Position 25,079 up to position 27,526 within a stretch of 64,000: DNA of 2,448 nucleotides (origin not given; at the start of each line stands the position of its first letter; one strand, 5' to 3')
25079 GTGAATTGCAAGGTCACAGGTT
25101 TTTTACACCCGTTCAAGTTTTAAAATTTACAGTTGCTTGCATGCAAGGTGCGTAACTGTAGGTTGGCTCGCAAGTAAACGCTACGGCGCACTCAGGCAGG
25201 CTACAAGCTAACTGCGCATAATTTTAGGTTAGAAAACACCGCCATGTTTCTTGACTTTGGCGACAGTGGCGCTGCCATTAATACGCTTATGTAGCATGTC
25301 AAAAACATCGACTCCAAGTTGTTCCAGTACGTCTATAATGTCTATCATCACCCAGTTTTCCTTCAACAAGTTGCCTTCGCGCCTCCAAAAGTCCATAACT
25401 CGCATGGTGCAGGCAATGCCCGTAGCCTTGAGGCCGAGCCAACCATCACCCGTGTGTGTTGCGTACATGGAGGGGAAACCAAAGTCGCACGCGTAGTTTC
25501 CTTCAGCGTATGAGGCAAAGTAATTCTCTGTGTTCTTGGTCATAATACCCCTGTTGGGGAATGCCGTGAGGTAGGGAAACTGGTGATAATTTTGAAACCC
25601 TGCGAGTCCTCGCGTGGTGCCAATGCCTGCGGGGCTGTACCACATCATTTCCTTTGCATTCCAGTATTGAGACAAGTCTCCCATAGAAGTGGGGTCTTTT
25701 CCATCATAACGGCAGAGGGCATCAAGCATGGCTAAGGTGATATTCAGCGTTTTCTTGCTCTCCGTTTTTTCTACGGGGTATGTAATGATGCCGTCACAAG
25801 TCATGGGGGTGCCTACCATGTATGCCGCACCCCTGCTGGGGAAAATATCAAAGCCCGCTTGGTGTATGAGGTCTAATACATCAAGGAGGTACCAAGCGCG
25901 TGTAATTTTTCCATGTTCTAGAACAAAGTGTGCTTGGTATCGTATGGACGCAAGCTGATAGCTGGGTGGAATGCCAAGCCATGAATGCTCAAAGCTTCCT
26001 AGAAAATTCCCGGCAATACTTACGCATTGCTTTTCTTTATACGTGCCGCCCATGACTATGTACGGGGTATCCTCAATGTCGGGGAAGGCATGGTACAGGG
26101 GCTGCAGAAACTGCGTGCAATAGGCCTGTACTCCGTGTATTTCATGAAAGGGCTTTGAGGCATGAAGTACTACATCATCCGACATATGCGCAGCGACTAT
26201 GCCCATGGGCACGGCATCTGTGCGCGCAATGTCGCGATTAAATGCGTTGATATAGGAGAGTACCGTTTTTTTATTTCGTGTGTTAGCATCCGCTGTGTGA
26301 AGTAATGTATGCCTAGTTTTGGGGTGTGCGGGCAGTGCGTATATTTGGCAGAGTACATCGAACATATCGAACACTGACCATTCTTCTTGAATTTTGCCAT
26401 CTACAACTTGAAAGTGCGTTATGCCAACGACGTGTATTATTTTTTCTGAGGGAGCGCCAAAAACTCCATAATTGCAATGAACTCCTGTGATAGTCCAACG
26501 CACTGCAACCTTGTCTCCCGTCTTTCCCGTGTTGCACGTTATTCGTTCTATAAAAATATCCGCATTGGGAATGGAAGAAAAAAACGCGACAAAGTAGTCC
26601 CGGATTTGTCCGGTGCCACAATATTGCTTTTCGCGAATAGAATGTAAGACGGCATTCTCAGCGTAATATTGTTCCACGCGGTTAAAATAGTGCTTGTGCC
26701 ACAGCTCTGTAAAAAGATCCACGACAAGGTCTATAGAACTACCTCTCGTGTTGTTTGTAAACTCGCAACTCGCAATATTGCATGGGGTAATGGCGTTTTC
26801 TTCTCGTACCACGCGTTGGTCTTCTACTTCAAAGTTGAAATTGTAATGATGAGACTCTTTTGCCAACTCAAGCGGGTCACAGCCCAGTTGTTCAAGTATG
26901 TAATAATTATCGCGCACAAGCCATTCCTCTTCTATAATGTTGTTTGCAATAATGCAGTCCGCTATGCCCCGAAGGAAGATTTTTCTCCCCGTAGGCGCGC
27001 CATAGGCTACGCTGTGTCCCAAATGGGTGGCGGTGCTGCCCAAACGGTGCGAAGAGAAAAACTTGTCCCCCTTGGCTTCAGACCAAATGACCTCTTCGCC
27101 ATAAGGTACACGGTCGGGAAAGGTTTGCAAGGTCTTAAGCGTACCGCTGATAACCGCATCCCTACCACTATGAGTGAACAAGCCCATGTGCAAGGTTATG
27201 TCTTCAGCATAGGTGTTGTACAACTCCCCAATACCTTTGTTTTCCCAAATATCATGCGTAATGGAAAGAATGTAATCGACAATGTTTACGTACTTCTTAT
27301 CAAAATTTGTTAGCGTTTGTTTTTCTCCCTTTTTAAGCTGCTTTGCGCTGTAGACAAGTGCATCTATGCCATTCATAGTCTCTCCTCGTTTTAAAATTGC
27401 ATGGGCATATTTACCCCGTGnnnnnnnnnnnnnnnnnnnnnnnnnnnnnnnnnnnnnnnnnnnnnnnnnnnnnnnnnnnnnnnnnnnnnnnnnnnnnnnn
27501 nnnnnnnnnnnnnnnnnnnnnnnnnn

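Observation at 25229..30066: A sodium:solute symporter operon encodes two proteins built from 2 and 4 tandem SnoaL/ester-cyclase-like domains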

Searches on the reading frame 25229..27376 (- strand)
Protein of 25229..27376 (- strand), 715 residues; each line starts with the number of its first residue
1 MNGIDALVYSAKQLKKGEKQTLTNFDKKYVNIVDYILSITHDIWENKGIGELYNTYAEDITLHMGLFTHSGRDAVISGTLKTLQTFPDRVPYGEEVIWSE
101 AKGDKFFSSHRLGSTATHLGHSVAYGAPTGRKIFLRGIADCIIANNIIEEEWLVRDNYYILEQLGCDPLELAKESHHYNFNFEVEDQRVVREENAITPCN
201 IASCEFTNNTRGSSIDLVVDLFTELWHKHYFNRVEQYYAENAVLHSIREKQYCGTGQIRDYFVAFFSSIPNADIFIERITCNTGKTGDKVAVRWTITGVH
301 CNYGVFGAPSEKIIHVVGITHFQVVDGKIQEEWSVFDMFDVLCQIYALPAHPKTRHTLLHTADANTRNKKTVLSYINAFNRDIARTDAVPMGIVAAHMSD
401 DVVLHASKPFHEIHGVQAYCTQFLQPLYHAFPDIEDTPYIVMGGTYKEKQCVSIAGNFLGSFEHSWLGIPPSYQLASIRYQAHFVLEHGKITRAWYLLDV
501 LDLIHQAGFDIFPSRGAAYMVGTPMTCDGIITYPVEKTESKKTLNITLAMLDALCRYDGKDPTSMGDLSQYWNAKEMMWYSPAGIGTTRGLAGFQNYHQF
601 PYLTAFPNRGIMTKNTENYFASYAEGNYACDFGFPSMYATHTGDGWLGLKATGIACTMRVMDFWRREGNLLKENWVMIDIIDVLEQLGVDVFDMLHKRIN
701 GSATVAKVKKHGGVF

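Call 3: search_protein_families(library=pfam, proteins=[window:25229-27376:-], max_evalue=1)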
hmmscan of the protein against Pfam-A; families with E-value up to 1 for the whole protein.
window:25229-27376:- (715 aa): 4 families
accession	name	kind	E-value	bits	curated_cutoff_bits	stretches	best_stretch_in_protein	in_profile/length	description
PF07366.18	SnoaL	-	1.1e-42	145.2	28.4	4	218-345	3-126/126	SnoaL-like polyketide cyclase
PF12680.13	SnoaL_2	-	4e-26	92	27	3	222-331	4-101/102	SnoaL-like domain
PF06868.16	DUF1257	-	0.009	16.7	22.2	1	188-252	28-87/103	Protein of unknown function (DUF1257)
PF25215.1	HVO_B0008_C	-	0.17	12.2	27.4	1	387-401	9-23/51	HVO_B0008 C-terminal domain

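Call 4: search_protein_families(library=ncbifam, proteins=[window:25229-27376:-], max_evalue=1)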
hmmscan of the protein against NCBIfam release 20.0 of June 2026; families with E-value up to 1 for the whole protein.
window:25229-27376:- (715 aa): 2 families
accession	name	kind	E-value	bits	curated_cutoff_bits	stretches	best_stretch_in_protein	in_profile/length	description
TIGR02096.1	TIGR02096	subfamily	2.5e-21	76.4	97.1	2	221-345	6-128/129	ketosteroid isomerase-related protein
TIGR00090.1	rsfS_iojap_ybeB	equivalog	0.47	10.7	56.9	0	322-346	61-85/99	ribosome silencing factor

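Call 5: find_encoding_contigs(protein=window:25229-27376:-, flank=10000, max_places=6)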
Protein window:25229-27376:- (715 aa): no gene with exactly this product is on record in the collection.

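Call 7: find_homologous_proteins(query=window:25229-27376:-, max_evalue=0.001)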
Query window:25229-27376:- (715 aa): 115 proteins with E <= 0.001 among 4615 candidates.
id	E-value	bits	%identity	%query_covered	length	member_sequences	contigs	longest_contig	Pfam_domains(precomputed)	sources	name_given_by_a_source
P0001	0.0e+0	1701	100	100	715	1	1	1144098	PF07366.19,PF12680.14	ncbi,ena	-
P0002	0.0e+0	1036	44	96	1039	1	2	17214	PF07366.19,PF12680.14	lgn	-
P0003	2.1e-285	967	59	98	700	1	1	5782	PF07366.19,PF12680.14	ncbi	ncbi:MAG: ester cyclase [Spirochaetota bacterium]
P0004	1.4e-279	947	58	98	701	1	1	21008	PF07366.19,PF12680.14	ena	-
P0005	4.7e-274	929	56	97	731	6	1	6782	PF07366.19,PF12680.14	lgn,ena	-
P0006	5.0e-272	922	57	97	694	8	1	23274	PF07366.19,PF12680.14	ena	-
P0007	4.3e-270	916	56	97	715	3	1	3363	PF07366.19,PF12680.14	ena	-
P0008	2.4e-261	887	55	97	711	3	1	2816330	PF07366.19,PF12680.14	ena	-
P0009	1.3e-213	729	48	96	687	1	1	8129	PF07366.19,PF12680.14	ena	-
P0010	1.9e-213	729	47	97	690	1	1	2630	PF07366.19,PF12680.14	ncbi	-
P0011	3.6e-213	728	47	97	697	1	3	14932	PF07366.19,PF12680.14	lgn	-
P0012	4.1e-212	724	46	96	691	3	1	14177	PF07366.19,PF12680.14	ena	-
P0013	6.9e-212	723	48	96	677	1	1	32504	PF07366.19,PF12680.14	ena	-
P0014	1.6e-211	722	47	96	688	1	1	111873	PF07366.19,PF12680.14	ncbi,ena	-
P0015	2.3e-210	718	46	96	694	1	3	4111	PF07366.19,PF12680.14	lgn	-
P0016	3.6e-210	718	48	96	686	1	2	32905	PF07366.19,PF12680.14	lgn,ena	-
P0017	2.4e-209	715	47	96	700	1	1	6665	PF07366.19,PF12680.14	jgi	-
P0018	1.6e-208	712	46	97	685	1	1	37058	PF07366.19,PF12680.14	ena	-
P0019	2.0e-207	709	47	95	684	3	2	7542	PF07366.19,PF12680.14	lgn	-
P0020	2.3e-207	709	47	96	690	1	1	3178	PF07366.19,PF12680.14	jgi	-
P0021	2.5e-207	708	47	97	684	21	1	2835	PF07366.19,PF12680.14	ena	-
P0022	3.4e-207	708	46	97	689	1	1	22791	PF07366.19,PF12680.14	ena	-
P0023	6.3e-207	707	47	97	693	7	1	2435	PF07366.19,PF12680.14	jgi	jgi:predicted ester cyclase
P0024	8.1e-207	707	47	96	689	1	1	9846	PF07366.19,PF12680.14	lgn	-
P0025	9.2e-207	707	46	97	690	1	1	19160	PF07366.19,PF12680.14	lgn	-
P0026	9.2e-207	707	46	97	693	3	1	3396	PF07366.19,PF12680.14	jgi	jgi:predicted ester cyclase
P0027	4.2e-206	704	46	97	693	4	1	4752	PF07366.19,PF12680.14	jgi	jgi:predicted ester cyclase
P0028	4.3e-206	704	48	95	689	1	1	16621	PF07366.19,PF12680.14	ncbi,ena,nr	ncbi:MAG TPA: ester cyclase [Spirosoma sp.]|nr:ester cyclase [Spirosoma sp.]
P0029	6.7e-206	704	46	95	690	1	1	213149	PF07366.19,PF12680.14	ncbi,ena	-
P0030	1.1e-205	703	46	97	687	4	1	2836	PF07366.19,PF12680.14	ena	-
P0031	2.8e-205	702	47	95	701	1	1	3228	PF07366.19,PF12680.14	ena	-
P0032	6.2e-205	700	47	95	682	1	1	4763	PF07366.19,PF12680.14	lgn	-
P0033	8.0e-205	700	47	96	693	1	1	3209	PF07366.19,PF12680.14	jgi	jgi:predicted ester cyclase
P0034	1.0e-204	700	46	96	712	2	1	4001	PF07366.19,PF12680.14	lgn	-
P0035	1.9e-204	699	46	97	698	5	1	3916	PF07366.19,PF12680.14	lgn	-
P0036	3.2e-204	698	46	97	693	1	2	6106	PF07366.19,PF12680.14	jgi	jgi:predicted ester cyclase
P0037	3.3e-203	695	46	97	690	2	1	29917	PF07366.19,PF12680.14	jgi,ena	-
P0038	3.7e-203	695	45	97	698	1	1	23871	PF07366.19,PF12680.14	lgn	-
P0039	9.2e-203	693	46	97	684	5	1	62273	PF07366.19,PF12680.14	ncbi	-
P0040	2.0e-201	689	46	96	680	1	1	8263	PF07366.19,PF12680.14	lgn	-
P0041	2.4e-200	685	45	95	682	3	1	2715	PF07366.19,PF12680.14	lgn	-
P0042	1.6e-199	683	46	96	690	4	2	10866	PF07366.19,PF12680.14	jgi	-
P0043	2.9e-199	682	46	96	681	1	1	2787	PF07366.19,PF12680.14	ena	-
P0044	1.1e-198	680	46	97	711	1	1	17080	PF07366.19,PF12680.14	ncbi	-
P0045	1.2e-198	680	46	95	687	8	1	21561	PF07366.19,PF12680.14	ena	-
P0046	1.3e-197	676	46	96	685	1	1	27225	PF07366.19,PF12680.14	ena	-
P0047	3.8e-197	675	46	97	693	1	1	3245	PF07366.19,PF12680.14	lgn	-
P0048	8.4e-197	674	46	95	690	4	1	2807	PF07366.19,PF12680.14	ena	-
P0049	1.2e-196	673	44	97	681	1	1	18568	PF07366.19,PF12680.14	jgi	jgi:predicted ester cyclase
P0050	1.3e-196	673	45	96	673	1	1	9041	PF07366.19,PF12680.14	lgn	-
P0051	5.9e-196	671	45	97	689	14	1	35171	PF07366.19,PF12680.14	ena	-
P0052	5.0e-195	668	45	96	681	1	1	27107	PF07366.19,PF12680.14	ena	-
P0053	1.9e-193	662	45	97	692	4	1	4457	PF07366.19,PF12680.14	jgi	-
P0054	8.9e-193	660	44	95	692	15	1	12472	PF07366.19,PF12680.14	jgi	-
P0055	6.6e-191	654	44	97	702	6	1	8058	PF07366.19,PF12680.14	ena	-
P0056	2.6e-189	649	43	96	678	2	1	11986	PF07366.19,PF12680.14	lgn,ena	-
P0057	2.1e-188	646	44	97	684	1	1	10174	PF07366.19,PF12680.14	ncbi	ncbi:MAG: ester cyclase [Bacteroidota bacterium]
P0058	3.3e-172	592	41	96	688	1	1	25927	PF07366.19,PF12680.14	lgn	-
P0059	1.1e-165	571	41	96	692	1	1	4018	PF07366.19,PF12680.14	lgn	-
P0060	6.0e-164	565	39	96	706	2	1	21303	PF07366.19,PF12680.14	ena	-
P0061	1.5e-163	564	40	96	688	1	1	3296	PF07366.19,PF12680.14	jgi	-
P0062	1.1e-152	528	44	77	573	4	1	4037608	PF07366.19,PF12680.14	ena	-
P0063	4.4e-143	496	43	80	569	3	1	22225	PF07366.19,PF12680.14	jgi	jgi:predicted ester cyclase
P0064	5.2e-135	469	44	68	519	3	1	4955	PF07366.19,PF12680.14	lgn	-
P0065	3.6e-133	463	55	53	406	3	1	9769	PF07366.19,PF12680.14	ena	-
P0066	2.1e-99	352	37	73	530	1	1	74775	PF07366.19,PF12680.14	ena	-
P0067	5.6e-97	344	41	59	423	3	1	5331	PF07366.19,PF12680.14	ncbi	ncbi:MAG: ester cyclase, partial [Bacteroidota bacterium]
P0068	1.4e-81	293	44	48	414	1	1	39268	PF07366.19,PF12680.14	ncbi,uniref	ncbi:ester cyclase [Priestia megaterium]|uniref:ester cyclase n=1 Tax=Priestia megaterium TaxID=1404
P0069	3.7e-80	288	44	46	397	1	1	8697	PF07366.19,PF12680.14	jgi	-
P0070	3.9e-80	288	45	47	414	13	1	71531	PF07366.19,PF12680.14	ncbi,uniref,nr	ncbi:ester cyclase [Priestia filamentosa]|uniref:ester cyclase n=1 Tax=Priestia filamentosa TaxID=14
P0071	5.7e-80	287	43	49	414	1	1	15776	PF07366.19,PF12680.14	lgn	-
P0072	9.2e-80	287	41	49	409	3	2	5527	PF07366.19,PF12680.14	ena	-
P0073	9.4e-80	287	43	49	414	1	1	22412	PF07366.19,PF12680.14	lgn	-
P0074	5.2e-79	284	43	49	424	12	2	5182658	PF07366.19,PF12680.14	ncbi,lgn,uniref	ncbi:ester cyclase [Peribacillus sp. FSL E2-0218]|uniref:nuclear transport factor 2 family protein n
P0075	9.1e-79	283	41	49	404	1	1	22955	PF07366.19,PF12680.14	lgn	-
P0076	1.3e-78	283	43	49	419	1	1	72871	PF07366.19,PF12680.14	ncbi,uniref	ncbi:ester cyclase [Metabacillus sp. Hm71]|uniref:ester cyclase n=1 Tax=Metabacillus sp. Hm71 TaxID=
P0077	1.6e-78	283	45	46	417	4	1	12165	PF07366.19,PF12680.14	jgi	jgi:predicted ester cyclase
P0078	2.1e-78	282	42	48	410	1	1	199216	PF07366.19,PF12680.14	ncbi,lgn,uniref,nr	ncbi:putative ester cyclase [Scopulibacillus darangshiensis]|uniref:Putative ester cyclase n=1 Tax=S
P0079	2.3e-78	282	43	46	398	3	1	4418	PF07366.19,PF12680.14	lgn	-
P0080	3.9e-78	281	44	48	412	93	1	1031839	PF07366.19,PF12680.14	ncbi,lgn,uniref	ncbi:ester cyclase [Peribacillus frigoritolerans]|uniref:ester cyclase n=1 Tax=Peribacillus frigorit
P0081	1.7e-77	279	43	47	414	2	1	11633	PF07366.19,PF12680.14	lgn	-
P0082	2.2e-77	279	43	47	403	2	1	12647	PF07366.19,PF12680.14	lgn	-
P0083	3.2e-77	278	41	51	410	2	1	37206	PF07366.19,PF12680.14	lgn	-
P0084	4.1e-77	278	40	49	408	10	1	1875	PF07366.19,PF12680.14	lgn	-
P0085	5.0e-77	278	40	49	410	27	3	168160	PF07366.19,PF12680.14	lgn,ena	-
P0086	9.9e-77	277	42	47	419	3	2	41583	PF07366.19,PF12680.14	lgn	-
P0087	1.0e-76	277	42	48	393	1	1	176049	PF07366.19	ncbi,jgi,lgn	-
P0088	2.1e-76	276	40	48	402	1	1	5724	PF07366.19,PF12680.14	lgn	-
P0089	2.6e-76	275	40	49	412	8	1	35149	PF07366.19,PF12680.14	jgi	jgi:predicted ester cyclase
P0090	1.1e-75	273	41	48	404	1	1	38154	PF07366.19,PF12680.14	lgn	-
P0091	4.2e-75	271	43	46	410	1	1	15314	PF07366.19,PF12680.14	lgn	-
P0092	1.6e-74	269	44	47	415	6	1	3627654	PF07366.19,PF12680.14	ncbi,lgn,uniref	ncbi:ester cyclase [Sporosarcina sp. FSL K6-3508]|uniref:ester cyclase n=1 Tax=Sporosarcina sp. FSL 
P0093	2.5e-74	269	40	47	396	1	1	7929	PF07366.19,PF12680.14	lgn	-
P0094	4.5e-74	268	42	46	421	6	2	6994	PF07366.19,PF12680.14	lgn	-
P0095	4.8e-74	268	41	48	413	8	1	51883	PF07366.19,PF12680.14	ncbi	-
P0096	4.9e-74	268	41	46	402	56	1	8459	PF07366.19,PF12680.14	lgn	-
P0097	6.6e-74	267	40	47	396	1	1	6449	PF07366.19,PF12680.14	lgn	-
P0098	8.9e-74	267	42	47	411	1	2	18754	PF07366.19,PF12680.14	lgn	-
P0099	9.7e-74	267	41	47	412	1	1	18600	PF07366.19,PF12680.14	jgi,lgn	jgi:predicted ester cyclase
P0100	1.2e-73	266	43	46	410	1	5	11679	PF07366.19,PF12680.14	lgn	-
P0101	1.5e-73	266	43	47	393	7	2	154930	PF07366.19,PF12680.14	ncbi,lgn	-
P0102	4.7e-73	264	41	48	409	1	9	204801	PF07366.19,PF12680.14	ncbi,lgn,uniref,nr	ncbi:ester cyclase [Lysinibacillus endophyticus]|uniref:nuclear transport factor 2 family protein n=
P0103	5.4e-73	264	42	46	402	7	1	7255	PF07366.19,PF12680.14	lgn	-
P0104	5.1e-72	261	42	48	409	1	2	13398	PF07366.19,PF12680.14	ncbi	-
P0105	7.5e-72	261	38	49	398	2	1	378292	PF07366.19,PF12680.14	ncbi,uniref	ncbi:ester cyclase [Neobacillus sp. 179-J 1A1 HS]|uniref:ester cyclase n=1 Tax=Neobacillus driksii T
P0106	1.4e-65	240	38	49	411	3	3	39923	PF07366.19,PF12680.14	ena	-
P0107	8.7e-65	237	38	47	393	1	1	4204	PF07366.19,PF12680.14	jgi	jgi:predicted ester cyclase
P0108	6.5e-59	218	35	46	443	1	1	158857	PF07366.19,PF12680.14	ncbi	-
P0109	9.3e-54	201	36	47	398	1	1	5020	PF07366.19,PF12680.14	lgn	-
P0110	1.8e-52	196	34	46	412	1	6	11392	PF07366.19,PF12680.14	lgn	-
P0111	5.8e-51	191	33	47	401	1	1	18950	PF07366.19,PF12680.14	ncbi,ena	-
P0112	5.7e-46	175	31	46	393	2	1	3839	PF07366.19,PF12680.14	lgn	-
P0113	1.7e-45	173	30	46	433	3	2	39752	PF07366.19,PF12680.14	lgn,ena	-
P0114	5.4e-36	142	31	46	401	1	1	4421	PF07366.19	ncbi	-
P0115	1.5e-7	48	23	43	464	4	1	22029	PF07366.19,PF12680.14,PF14534.13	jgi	jgi:steroid delta-isomerase-like uncharacterized protein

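Call 8: list_cluster_members(proteins=[P0001, P0002, P0008, P0014, P0029, P0062])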
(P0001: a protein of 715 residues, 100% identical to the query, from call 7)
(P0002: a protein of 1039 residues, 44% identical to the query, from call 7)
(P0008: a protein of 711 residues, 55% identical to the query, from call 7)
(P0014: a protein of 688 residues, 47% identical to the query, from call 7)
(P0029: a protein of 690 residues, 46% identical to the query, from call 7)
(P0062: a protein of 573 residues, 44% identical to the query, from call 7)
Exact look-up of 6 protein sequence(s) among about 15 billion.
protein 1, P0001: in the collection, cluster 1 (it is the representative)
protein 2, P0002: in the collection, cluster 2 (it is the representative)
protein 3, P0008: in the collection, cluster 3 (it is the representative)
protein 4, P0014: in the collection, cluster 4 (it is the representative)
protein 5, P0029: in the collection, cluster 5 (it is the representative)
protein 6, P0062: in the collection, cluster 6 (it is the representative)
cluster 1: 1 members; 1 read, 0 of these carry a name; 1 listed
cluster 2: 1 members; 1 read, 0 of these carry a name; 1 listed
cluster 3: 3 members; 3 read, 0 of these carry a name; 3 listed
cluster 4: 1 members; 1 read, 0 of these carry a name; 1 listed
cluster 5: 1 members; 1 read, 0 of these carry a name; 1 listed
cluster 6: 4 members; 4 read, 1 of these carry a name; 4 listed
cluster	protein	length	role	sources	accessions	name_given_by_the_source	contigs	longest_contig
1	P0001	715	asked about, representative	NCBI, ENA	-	-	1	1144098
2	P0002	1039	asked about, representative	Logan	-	-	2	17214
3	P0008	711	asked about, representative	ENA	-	-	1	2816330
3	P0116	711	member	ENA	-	-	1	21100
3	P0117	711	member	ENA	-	-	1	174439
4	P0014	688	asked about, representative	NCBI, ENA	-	-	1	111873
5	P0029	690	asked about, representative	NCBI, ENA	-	-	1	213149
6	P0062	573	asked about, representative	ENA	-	-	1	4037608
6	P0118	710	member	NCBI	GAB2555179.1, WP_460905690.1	ester cyclase [Spirosoma areae]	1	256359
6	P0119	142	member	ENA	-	-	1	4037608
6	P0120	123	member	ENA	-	-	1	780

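Call 9: find_encoding_contigs(protein=P0002, flank=10000, max_places=3)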
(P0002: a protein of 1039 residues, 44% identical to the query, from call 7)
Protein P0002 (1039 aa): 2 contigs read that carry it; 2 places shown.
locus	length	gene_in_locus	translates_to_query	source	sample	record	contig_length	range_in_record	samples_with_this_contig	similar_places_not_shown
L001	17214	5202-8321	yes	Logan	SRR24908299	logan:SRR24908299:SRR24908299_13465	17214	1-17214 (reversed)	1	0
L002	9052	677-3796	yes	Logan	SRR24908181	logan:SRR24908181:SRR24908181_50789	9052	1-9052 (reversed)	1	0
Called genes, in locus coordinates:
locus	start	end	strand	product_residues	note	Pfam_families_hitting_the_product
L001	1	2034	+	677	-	?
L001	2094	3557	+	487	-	PF12741:SusD-like, PF12771:SusD-like_2, PF12741:SusD-like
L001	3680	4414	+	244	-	PF12697:Abhydrolase_6, PF03096:Ndr (weak), PF12146:Hydrolase_4, PF00561:Abhydrolase_1 (weak)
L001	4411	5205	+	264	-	PF03328:HpcH_HpaI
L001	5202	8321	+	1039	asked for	PF07366:SnoaL, PF12680:SnoaL_2 (weak), PF07366:SnoaL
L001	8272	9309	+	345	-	PF00190:Cupin_1 (faint), PF07883:Cupin_2 (weak)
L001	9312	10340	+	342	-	PF20434:BD-FAE, PF00561:Abhydrolase_1, PF12697:Abhydrolase_6 (weak), PF01738:DLH (faint), PF12146:Hydrolase_4, PF00326:Peptidase_S9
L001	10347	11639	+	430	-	PF00815:Histidinol_dh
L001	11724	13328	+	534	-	PF00474:SSF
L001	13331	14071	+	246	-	PF00106:adh_short, PF01370:Epimerase (weak), PF08659:KR, PF13561:adh_short_C2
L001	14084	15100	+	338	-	PF07366:SnoaL (faint), PF12680:SnoaL_2 (faint)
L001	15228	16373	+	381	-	PF01717:Meth_synt_2 (faint)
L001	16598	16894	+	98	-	-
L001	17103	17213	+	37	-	?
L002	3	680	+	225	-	?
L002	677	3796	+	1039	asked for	PF07366:SnoaL, PF12680:SnoaL_2 (weak), PF07366:SnoaL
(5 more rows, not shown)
